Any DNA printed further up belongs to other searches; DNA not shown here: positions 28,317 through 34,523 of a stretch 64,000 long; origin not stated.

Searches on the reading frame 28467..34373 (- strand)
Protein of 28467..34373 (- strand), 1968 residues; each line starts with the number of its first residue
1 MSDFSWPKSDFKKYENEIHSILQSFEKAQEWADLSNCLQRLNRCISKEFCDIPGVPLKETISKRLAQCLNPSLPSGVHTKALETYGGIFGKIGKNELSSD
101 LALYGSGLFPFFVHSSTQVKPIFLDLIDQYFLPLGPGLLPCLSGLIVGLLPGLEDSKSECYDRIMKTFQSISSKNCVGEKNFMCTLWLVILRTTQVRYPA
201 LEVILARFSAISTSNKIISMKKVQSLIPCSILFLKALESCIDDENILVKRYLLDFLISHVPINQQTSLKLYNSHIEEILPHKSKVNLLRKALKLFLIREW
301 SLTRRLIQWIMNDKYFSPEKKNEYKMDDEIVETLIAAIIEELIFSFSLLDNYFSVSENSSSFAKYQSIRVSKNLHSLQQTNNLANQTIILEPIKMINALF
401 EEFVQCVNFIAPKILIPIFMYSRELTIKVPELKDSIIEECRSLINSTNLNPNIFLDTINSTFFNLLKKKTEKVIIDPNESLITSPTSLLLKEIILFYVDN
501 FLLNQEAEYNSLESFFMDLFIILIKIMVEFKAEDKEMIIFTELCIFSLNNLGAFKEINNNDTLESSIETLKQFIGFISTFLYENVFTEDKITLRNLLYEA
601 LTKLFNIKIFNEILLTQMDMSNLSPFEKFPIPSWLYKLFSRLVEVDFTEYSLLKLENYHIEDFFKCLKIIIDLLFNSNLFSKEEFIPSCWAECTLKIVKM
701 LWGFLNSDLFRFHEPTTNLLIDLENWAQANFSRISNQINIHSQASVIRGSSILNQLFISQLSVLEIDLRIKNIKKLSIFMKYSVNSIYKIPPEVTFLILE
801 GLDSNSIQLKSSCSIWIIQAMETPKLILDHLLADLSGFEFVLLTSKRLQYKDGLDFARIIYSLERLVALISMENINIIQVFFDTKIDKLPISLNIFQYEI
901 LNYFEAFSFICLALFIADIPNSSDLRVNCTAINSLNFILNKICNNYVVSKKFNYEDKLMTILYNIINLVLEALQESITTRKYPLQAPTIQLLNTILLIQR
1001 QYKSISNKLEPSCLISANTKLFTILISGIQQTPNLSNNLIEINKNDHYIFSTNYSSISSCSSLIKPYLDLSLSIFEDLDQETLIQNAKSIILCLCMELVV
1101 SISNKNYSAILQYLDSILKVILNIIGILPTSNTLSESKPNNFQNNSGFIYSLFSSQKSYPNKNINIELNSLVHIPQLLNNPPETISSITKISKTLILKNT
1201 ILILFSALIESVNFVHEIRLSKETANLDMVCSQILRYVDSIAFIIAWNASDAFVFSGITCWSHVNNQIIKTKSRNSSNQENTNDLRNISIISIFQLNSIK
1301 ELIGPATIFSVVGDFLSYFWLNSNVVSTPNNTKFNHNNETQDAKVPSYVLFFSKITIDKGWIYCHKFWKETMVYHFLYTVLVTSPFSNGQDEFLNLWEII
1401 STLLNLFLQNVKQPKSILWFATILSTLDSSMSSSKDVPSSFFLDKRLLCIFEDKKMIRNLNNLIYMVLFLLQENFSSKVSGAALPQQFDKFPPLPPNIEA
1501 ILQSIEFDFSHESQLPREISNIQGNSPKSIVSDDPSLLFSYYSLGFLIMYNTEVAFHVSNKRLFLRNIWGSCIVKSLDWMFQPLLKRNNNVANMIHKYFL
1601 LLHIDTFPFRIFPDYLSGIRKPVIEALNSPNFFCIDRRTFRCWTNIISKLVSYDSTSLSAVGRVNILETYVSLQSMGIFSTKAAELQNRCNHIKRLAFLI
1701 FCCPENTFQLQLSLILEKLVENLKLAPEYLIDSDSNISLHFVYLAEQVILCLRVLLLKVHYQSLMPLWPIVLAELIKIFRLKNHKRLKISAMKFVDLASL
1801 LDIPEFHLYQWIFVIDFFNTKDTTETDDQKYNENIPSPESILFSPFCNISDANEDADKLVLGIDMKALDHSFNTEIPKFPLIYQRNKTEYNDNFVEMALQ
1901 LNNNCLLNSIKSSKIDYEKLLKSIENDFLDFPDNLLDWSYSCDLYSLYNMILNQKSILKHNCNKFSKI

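Call 23: search_protein_families(library=pfam, proteins=[window:28467-34373:-], max_evalue=0.001)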
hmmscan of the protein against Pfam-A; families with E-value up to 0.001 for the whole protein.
window:28467-34373:- (1968 aa): 2 families
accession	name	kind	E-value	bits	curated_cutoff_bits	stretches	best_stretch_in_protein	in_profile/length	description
PF04118.20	Dopey_N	-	7.4e-91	304.9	26.4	1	9-313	2-304/306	Dopey, N-terminal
PF24598.1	DOP1_C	-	5.7e-23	82.1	27.3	1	1620-1824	163-365/431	DOP1 C-terminal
